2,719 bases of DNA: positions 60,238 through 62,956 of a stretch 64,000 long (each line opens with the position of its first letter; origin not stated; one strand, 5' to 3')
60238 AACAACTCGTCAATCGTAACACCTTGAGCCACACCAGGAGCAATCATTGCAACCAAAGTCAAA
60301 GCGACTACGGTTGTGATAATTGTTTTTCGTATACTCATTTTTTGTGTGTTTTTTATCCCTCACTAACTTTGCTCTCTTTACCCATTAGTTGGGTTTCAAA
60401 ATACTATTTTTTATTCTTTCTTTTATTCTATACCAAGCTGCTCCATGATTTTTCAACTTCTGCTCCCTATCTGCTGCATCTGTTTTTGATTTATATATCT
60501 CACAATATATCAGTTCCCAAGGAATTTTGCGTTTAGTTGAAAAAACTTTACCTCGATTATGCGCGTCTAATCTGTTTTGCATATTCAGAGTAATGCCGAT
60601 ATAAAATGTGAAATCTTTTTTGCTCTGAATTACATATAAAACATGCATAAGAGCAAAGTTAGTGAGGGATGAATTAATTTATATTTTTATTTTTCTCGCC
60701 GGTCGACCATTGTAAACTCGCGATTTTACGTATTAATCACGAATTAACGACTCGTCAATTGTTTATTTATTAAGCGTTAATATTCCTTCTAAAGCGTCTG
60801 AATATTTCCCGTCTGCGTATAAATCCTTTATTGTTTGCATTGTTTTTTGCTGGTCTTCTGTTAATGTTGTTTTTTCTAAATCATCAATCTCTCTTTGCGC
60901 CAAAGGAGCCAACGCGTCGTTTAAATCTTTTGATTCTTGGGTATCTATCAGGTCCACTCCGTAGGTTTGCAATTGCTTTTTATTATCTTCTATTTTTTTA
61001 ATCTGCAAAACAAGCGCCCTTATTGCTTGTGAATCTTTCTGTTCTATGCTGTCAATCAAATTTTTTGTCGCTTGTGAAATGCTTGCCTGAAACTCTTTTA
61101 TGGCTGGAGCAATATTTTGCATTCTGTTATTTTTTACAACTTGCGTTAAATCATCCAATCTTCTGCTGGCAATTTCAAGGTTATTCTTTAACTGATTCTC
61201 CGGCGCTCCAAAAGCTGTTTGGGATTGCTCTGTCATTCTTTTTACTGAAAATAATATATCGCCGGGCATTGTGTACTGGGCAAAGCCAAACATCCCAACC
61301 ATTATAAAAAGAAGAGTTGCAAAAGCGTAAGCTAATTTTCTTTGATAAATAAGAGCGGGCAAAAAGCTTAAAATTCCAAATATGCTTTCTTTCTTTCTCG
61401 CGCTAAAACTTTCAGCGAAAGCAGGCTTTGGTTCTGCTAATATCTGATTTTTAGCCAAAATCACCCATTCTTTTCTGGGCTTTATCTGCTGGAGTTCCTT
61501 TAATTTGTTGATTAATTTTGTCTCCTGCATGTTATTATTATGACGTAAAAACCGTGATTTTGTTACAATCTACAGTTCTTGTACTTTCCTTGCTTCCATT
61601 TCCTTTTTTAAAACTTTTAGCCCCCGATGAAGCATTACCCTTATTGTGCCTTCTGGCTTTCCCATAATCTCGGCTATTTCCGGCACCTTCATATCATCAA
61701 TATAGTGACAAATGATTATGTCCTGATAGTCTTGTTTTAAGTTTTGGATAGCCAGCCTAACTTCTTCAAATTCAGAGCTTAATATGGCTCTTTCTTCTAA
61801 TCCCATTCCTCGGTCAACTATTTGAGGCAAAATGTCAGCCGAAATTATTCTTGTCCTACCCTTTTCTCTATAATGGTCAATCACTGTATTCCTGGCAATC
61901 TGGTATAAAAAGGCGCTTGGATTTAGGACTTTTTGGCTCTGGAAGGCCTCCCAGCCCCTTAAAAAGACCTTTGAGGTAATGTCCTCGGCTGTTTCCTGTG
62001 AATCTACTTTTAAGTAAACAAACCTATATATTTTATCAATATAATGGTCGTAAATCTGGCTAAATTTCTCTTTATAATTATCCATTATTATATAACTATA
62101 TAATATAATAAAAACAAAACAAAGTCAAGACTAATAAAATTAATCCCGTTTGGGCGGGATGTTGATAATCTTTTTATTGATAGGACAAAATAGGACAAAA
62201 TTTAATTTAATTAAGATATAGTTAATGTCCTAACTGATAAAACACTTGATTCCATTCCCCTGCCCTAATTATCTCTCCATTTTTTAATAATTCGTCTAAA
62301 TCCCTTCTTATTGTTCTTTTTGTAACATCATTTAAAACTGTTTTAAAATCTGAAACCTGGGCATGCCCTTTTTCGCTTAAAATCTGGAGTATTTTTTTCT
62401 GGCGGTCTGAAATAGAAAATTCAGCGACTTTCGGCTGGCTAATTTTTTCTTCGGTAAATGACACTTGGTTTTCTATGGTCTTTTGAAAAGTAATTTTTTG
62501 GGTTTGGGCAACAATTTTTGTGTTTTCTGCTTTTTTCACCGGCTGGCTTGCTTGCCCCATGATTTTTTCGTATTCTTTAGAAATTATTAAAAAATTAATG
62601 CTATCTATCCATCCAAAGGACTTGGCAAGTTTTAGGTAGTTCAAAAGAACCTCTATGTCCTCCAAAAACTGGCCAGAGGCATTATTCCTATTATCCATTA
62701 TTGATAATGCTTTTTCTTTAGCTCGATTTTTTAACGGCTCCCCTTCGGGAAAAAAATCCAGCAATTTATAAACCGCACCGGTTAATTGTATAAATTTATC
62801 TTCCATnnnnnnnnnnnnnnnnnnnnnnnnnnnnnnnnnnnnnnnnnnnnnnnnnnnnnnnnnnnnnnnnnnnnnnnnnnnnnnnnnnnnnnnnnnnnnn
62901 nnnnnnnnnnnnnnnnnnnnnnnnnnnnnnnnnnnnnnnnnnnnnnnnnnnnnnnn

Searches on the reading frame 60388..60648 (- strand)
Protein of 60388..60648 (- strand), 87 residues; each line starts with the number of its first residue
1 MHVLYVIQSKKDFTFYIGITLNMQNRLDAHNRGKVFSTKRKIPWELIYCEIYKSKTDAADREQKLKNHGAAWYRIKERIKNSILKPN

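Call 12: search_protein_families(library=pfam, proteins=[window:60388-60648:-], max_evalue=0.01)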
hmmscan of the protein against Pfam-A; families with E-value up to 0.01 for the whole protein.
window:60388-60648:- (87 aa): 2 families
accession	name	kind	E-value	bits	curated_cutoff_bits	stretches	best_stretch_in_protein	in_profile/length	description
PF01541.30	GIY-YIG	-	7.9e-16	58.6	22.6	1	1-71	1-74/78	GIY-YIG catalytic domain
PF10544.15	T5orf172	-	0.0014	19.5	20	1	4-75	3-74/101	T5orf172 domain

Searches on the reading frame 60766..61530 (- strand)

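Call 12: search_protein_families(library=pfam, proteins=[window:60766-61530:-], max_evalue=0.01)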
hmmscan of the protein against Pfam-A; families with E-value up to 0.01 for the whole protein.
window:60766-61530:- (255 aa): 1 family
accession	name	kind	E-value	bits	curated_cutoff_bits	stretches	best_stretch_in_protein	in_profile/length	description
PF18915.5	DUF5667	-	8e-11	42.7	27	1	87-173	2-89/99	Domain of unknown function (DUF5667)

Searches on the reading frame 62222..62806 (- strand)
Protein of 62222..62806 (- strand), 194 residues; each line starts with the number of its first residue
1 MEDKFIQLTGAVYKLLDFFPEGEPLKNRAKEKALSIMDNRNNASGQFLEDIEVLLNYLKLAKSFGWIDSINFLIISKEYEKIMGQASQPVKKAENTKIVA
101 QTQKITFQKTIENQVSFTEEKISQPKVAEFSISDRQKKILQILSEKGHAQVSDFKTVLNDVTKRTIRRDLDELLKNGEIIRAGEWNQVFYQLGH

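Call 11: find_encoding_contigs(protein=window:62222-62806:-, flank=10000, max_places=10)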
Protein window:62222-62806:- (194 aa): 12 contigs read that carry it; 6 places shown.
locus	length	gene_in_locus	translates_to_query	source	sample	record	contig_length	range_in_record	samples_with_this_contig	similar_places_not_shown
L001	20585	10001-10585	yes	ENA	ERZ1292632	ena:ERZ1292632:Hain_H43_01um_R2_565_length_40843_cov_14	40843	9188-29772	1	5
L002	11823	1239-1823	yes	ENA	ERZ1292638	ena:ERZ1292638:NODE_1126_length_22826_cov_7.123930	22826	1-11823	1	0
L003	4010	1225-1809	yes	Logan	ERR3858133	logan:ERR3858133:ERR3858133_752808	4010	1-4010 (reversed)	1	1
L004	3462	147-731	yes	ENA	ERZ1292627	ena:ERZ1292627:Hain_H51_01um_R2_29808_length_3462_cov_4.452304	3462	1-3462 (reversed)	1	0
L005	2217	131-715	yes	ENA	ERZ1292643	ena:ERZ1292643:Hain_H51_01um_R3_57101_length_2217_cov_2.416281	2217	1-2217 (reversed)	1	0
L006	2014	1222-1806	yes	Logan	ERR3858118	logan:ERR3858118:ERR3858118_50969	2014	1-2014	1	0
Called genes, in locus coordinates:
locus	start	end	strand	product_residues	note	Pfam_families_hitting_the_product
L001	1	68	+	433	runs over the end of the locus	PF00089:Trypsin, PF10459:Peptidase_S46 (faint), PF13365:Trypsin_2, PF13180:PDZ_2, PF17820:PDZ_6 (weak)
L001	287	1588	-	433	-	PF00665:rve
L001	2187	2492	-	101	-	-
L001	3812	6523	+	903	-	PF02861:Clp_N, PF23569:NBD_SMAX1, PF00004:AAA, PF17871:AAA_lid_9, PF00004:AAA, PF07724:AAA_2, PF07728:AAA_5, PF10431:ClpB_D2-small, +4 more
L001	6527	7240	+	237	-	PF13365:Trypsin_2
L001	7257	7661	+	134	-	PF07963:N_methyl (weak)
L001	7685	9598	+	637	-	-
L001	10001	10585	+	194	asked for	PF08220:HTH_DeoR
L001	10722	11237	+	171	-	PF04542:Sigma70_r2, PF08281:Sigma70_r4_2, PF04545:Sigma70_r4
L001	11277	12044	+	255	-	PF18915:DUF5667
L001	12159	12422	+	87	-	PF01541:GIY-YIG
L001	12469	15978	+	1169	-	PF01471:PG_binding_1 (faint)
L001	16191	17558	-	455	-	PF00156:Pribosyltran, PF01048:PNP_UDP_1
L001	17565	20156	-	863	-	PF04932:Wzy_C, PF13428:TPR_14 (faint), PF13424:TPR_12 (faint), PF14559:TPR_19 (faint), PF00515:TPR_1 (faint), PF07719:TPR_2 (faint), PF13181:TPR_8 (faint), PF13414:TPR_11 (faint), +1 more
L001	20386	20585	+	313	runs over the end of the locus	-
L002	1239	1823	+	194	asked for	PF08220:HTH_DeoR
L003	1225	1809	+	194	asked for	PF08220:HTH_DeoR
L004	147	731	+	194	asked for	PF08220:HTH_DeoR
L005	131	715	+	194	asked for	PF08220:HTH_DeoR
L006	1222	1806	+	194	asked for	PF08220:HTH_DeoR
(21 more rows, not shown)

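Call 12: search_protein_families(library=pfam, proteins=[window:62225-62806:-], max_evalue=0.01)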
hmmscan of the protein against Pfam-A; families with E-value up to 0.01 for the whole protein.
window:62225-62806:- (194 aa): 2 families
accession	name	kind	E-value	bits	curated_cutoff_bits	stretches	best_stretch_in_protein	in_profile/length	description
PF08220.18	HTH_DeoR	-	1.5e-08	34.7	21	1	135-181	1-46/57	DeoR-like helix-turn-helix domain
PF08279.18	HTH_11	-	5.1e-05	23.5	25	1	135-181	1-47/55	HTH domain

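Call 14: find_homologous_proteins(query=window:62225-62806:-, max_evalue=0.00001)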
Query window:62225-62806:- (194 aa): 558 proteins with E <= 0.00001 among 726 candidates; the best 120 are listed.
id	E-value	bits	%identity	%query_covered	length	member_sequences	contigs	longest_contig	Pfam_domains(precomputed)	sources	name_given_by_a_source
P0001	1.4e-114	398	96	100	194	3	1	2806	PF08220.19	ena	-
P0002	7.8e-105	366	89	100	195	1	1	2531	PF08220.19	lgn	-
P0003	8.4e-91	321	78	100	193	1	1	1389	PF08220.19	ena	-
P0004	3.4e-87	309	75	100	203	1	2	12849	PF08220.19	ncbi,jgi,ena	-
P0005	8.9e-87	308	74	99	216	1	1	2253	PF08220.19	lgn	-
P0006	2.9e-86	306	77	100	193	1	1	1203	PF08220.19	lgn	-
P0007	6.9e-85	301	71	100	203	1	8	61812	PF08220.19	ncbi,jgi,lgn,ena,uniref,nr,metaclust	ncbi:MAG: hypothetical protein A2904_01305 [Candidatus Staskawiczbacteria bacterium RIFCSPLOWO2_01_F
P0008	2.7e-82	293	71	98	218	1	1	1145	PF08220.19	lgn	-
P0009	3.2e-82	293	72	100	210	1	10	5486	PF08220.19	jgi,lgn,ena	-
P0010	8.9e-80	285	67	100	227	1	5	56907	PF08220.19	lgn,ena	-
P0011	2.4e-79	283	69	100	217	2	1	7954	PF08220.19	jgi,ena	-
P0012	8.4e-79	282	64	100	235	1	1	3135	PF08220.19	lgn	-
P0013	7.1e-78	279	68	100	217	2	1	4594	PF08220.19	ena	-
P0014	7.5e-78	278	65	100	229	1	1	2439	PF08220.19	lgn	-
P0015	1.8e-77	277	68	100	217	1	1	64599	PF08220.19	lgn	-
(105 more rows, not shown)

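Call 15: find_encoding_contigs(protein=P0001, flank=5000, max_places=3)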
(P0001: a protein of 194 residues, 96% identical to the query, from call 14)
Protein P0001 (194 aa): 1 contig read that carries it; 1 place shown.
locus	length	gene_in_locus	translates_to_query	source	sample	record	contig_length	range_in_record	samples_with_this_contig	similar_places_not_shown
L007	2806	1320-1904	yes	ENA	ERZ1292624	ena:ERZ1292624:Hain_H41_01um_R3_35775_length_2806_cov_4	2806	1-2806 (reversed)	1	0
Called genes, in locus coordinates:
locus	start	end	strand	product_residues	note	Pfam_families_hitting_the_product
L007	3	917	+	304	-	?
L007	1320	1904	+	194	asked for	PF08220:HTH_DeoR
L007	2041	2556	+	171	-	PF04542:Sigma70_r2, PF08281:Sigma70_r4_2, PF04545:Sigma70_r4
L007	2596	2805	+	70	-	?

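Call 16: find_encoding_contigs(protein=P0002, flank=5000, max_places=3)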
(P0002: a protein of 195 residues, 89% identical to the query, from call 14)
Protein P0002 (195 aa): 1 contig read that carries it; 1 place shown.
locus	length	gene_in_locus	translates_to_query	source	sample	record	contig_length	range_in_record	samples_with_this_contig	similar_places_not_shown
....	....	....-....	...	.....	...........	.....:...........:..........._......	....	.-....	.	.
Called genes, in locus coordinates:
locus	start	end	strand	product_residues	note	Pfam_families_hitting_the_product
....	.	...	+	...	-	?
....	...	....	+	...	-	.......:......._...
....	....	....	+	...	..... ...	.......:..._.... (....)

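Call 17: find_encoding_contigs(protein=P0004, flank=5000, max_places=3)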
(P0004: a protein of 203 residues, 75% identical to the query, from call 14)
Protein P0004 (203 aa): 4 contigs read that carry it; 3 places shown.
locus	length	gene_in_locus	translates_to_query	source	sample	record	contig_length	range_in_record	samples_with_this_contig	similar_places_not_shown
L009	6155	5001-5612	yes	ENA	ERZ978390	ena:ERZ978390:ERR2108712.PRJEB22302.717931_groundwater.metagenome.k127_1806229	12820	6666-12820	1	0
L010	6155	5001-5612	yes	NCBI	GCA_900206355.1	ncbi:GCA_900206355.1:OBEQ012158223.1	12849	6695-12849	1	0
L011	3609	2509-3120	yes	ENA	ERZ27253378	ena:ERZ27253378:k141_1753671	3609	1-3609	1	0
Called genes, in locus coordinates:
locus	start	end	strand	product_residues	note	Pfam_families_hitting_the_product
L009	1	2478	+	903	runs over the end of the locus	PF02861:Clp_N, PF23569:NBD_SMAX1, PF00004:AAA, PF17871:AAA_lid_9, PF00004:AAA, PF07724:AAA_2, PF07728:AAA_5, PF10431:ClpB_D2-small, +5 more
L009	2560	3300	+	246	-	PF13365:Trypsin_2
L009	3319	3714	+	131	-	PF07963:N_methyl (weak)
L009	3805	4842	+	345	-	PF00932:LTD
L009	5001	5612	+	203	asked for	PF08220:HTH_DeoR (weak)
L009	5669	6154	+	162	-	?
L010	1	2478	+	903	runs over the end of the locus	PF02861:Clp_N, PF23569:NBD_SMAX1, PF00004:AAA, PF17871:AAA_lid_9, PF00004:AAA, PF07724:AAA_2, PF07728:AAA_5, PF10431:ClpB_D2-small, +5 more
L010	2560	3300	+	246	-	PF13365:Trypsin_2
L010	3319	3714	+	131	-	PF07963:N_methyl (weak)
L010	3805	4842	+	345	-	PF00932:LTD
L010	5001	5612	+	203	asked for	PF08220:HTH_DeoR (weak)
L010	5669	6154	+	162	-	?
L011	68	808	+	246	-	PF13365:Trypsin_2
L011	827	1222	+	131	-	PF07963:N_methyl (weak)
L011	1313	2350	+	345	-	PF00932:LTD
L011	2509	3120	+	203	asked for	PF08220:HTH_DeoR (weak)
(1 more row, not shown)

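Call 18: find_encoding_contigs(protein=P0007, flank=5000, max_places=3)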
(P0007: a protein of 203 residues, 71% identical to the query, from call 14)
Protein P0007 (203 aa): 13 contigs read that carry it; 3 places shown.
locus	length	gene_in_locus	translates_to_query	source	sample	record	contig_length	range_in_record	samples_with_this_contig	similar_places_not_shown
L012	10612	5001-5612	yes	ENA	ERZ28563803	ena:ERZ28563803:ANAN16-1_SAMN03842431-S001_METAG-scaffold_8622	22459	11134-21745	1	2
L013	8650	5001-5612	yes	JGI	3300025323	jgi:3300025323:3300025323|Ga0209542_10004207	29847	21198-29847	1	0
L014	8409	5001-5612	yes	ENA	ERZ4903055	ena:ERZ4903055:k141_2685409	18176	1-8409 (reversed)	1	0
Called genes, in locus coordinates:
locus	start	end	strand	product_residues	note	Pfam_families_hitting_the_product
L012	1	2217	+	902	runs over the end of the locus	PF02861:Clp_N, PF23569:NBD_SMAX1, PF00004:AAA, PF17871:AAA_lid_9, PF00004:AAA, PF07724:AAA_2, PF07728:AAA_5, PF10431:ClpB_D2-small, +5 more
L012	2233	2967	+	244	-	PF13365:Trypsin_2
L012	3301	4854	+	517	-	PF00932:LTD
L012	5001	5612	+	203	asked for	PF08220:HTH_DeoR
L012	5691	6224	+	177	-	PF04542:Sigma70_r2, PF08281:Sigma70_r4_2, PF04545:Sigma70_r4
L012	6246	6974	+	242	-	-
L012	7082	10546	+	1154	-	PF01471:PG_binding_1 (faint)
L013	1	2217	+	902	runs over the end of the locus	PF02861:Clp_N, PF23569:NBD_SMAX1, PF00004:AAA, PF17871:AAA_lid_9, PF00004:AAA, PF07724:AAA_2, PF07728:AAA_5, PF10431:ClpB_D2-small, +5 more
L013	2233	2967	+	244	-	PF13365:Trypsin_2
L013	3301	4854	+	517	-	PF00932:LTD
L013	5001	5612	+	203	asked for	PF08220:HTH_DeoR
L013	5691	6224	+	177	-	PF04542:Sigma70_r2, PF08281:Sigma70_r4_2, PF04545:Sigma70_r4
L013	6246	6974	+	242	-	-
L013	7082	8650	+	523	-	?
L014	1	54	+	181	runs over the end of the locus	PF02861:Clp_N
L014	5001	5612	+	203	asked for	PF08220:HTH_DeoR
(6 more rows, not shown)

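Call 26: find_encoding_contigs(protein=P0003, flank=3000, max_places=3)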
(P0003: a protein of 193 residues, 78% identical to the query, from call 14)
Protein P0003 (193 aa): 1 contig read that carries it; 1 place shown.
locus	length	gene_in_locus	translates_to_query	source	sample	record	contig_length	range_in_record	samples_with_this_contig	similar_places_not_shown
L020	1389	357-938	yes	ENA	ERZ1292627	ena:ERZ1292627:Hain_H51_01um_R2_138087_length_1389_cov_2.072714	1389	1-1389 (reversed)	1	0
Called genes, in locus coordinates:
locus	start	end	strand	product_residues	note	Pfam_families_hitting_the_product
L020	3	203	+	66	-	?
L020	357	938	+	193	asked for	PF08220:HTH_DeoR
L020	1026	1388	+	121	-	?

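Call 27: find_encoding_contigs(protein=P0006, flank=3000, max_places=3)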
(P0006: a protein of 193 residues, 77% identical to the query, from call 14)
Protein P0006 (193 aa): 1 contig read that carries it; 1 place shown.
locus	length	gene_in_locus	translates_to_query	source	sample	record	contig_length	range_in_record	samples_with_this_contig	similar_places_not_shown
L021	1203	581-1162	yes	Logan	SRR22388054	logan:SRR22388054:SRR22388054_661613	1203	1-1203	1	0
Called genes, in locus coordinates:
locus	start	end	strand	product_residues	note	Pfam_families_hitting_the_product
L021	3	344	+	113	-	?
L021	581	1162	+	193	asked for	PF08220:HTH_DeoR (weak)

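Call 28: find_encoding_contigs(protein=P0005, flank=3000, max_places=3)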
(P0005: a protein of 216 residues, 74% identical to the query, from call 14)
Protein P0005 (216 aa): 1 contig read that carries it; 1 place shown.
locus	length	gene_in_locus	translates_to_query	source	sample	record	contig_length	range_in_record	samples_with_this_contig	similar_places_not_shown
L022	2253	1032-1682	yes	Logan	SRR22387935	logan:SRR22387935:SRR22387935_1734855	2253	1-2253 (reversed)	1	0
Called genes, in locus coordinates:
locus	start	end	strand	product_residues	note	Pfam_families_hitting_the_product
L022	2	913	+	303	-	?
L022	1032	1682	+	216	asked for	PF08220:HTH_DeoR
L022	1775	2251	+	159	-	?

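Call 29: find_encoding_contigs(protein=P0009, flank=3000, max_places=4)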
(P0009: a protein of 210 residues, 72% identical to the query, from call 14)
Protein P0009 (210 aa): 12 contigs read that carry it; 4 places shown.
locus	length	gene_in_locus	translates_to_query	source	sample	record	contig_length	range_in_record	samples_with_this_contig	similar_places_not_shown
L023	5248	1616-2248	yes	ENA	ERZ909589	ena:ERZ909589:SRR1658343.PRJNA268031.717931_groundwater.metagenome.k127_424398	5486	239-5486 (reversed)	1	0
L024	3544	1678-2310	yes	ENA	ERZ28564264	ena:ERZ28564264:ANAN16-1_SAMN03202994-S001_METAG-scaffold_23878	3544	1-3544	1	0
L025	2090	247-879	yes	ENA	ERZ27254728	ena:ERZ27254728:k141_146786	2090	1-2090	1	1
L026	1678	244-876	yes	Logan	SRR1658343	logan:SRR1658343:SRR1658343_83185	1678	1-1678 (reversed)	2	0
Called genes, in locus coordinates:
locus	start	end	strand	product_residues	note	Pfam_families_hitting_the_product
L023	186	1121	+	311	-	-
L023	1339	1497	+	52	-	-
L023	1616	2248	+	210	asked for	PF08220:HTH_DeoR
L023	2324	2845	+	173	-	PF04542:Sigma70_r2, PF08281:Sigma70_r4_2, PF04545:Sigma70_r4 (weak)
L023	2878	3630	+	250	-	PF18915:DUF5667 (weak)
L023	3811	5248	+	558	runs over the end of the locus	?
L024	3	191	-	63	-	?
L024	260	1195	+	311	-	-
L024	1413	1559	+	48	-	-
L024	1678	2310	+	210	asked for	PF08220:HTH_DeoR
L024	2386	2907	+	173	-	PF04542:Sigma70_r2, PF08281:Sigma70_r4_2, PF04545:Sigma70_r4 (weak)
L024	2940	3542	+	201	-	?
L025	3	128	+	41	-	?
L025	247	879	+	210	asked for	PF08220:HTH_DeoR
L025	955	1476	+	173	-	PF04542:Sigma70_r2, PF08281:Sigma70_r4_2, PF04545:Sigma70_r4 (weak)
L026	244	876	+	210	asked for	PF08220:HTH_DeoR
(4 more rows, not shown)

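Call 39: find_related_loci(query=A1, collection=genome_contigs, flank=1500)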
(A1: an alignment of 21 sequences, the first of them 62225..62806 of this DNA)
Query A1 (194 aa) in genome_contigs; peptide patterns used: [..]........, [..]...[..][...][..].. (x = any residue, [..] = any of these).
125 stretches matched a pattern; 68 encode a relative of the query (tblastn E <= 1e-3); 67 distinct loci.
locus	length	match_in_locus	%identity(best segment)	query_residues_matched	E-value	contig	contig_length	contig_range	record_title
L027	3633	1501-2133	66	6-194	2e-87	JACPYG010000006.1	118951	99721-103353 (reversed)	MAG: Candidatus Staskawiczbacteria bacterium isolate NC_groundwater_857_Pr1_B-0.1um_35_19 Montesol18_Bp1_scaffold_618804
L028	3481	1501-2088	60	1-194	2e-73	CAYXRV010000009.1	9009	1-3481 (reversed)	MAG TPA_asm: uncultured Candidatus Saccharibacteria bacterium isolate SRP269290_co5_273 genome assembly, contig: NODE_32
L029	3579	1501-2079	50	1-192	2e-55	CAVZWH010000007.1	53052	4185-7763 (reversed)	MAG: Candidatus Staskawiczbacteria bacterium isolate MFD02138.bin.1.79 genome assembly, contig: contig_125246, whole gen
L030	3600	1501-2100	49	1-191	1e-54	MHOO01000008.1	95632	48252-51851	MAG: Candidatus Staskawiczbacteria bacterium RIFCSPHIGHO2_01_FULL_39_25 rifcsphigho2_01_scaffold_260, whole genome shotg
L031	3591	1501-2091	45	1-192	2e-53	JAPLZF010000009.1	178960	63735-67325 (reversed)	MAG: Candidatus Staskawiczbacteria bacterium isolate LacPavin_0920_WC90_MAG_38_16 LacPavin_0920_WC90_scaffold_585232, wh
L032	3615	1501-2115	47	1-192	6e-53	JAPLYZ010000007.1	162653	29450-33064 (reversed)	MAG: Candidatus Staskawiczbacteria bacterium isolate LacPavin_0920_WC70_MAG_39_33 LacPavin_0920_WC70_scaffold_341147, wh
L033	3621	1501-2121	49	1-192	5e-53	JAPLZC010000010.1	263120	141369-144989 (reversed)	MAG: Candidatus Staskawiczbacteria bacterium isolate LacPavin_0818_WC45_MAG_38_24 LacPavin_0818_WC45_scaffold_98893, who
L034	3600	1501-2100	48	1-194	7e-53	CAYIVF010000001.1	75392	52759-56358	MAG TPA_asm: uncultured Candidatus Saccharibacteria bacterium isolate ERP119705_co5_43 genome assembly, contig: NODE_240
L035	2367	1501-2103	50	1-190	3e-52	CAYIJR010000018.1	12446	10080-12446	MAG TPA_asm: uncultured Candidatus Saccharibacteria bacterium isolate ERP119705_co24_179 genome assembly, contig: NODE_6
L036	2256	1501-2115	46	1-193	3e-52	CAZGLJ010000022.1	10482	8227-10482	MAG TPA_asm: uncultured Candidatus Saccharibacteria bacterium isolate SRP050083_co1_295 genome assembly, contig: NODE_30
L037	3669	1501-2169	43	1-193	7e-52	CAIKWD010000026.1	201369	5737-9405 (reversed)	Candidatus Staskawiczbacteria bacterium isolate MJ-time_bin-8344 genome assembly, contig: bin-8344:26/31, whole genome s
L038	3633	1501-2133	47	1-194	2e-51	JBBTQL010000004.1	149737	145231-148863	MAG: Patescibacteria group bacterium isolate H43-bin081_1 H43_bin081_1_000000000004, whole genome shotgun sequence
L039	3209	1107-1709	46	1-194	5e-50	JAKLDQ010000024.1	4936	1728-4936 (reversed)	MAG: Patescibacteria group bacterium isolate RA.bin113 RA.bin113_24, whole genome shotgun sequence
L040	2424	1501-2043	48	2-192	4e-50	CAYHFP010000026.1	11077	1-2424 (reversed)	MAG TPA_asm: uncultured Candidatus Saccharibacteria bacterium isolate ERP119705_co12_151 genome assembly, contig: NODE_7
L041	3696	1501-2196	42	1-194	3e-49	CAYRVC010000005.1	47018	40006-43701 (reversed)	MAG TPA_asm: uncultured Candidatus Saccharibacteria bacterium isolate binchicken_co227_921 genome assembly, contig: NODE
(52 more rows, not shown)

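Call 42: find_encoding_contigs(protein=P0010, flank=2000, max_places=3)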
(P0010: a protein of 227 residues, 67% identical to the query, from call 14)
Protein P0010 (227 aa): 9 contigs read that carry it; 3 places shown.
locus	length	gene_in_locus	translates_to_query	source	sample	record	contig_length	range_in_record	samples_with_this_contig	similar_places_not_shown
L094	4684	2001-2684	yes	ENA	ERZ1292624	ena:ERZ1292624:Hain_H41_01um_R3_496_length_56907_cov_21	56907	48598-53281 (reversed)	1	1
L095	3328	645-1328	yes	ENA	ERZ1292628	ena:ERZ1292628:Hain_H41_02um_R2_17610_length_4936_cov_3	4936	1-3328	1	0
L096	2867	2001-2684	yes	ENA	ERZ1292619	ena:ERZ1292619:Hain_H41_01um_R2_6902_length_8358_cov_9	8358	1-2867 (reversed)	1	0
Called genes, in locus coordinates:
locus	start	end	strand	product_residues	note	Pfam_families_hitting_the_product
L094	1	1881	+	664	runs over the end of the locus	-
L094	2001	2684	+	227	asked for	PF08220:HTH_DeoR (weak)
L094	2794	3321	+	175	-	PF04542:Sigma70_r2, PF08281:Sigma70_r4_2, PF04545:Sigma70_r4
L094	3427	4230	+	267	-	-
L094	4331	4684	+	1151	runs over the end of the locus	PF01471:PG_binding_1 (weak)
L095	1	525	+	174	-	?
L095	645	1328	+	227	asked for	PF08220:HTH_DeoR (weak)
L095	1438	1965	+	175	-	PF04542:Sigma70_r2, PF08281:Sigma70_r4_2, PF04545:Sigma70_r4 (weak)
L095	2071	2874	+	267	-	PF18915:DUF5667 (faint)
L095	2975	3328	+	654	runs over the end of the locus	?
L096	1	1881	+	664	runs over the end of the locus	-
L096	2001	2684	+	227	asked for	PF08220:HTH_DeoR (weak)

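Call 43: find_encoding_contigs(protein=P0015, flank=2000, max_places=2)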
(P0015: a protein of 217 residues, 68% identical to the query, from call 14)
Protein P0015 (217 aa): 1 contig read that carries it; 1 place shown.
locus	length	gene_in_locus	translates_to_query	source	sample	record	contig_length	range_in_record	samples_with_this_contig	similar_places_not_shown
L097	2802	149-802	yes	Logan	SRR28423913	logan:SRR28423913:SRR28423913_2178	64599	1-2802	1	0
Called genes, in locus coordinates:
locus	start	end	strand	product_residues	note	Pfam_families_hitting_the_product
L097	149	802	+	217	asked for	PF08220:HTH_DeoR (weak)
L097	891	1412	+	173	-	PF04542:Sigma70_r2, PF08281:Sigma70_r4_2, PF04545:Sigma70_r4 (weak)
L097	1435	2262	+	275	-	PF18915:DUF5667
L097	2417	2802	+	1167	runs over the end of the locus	-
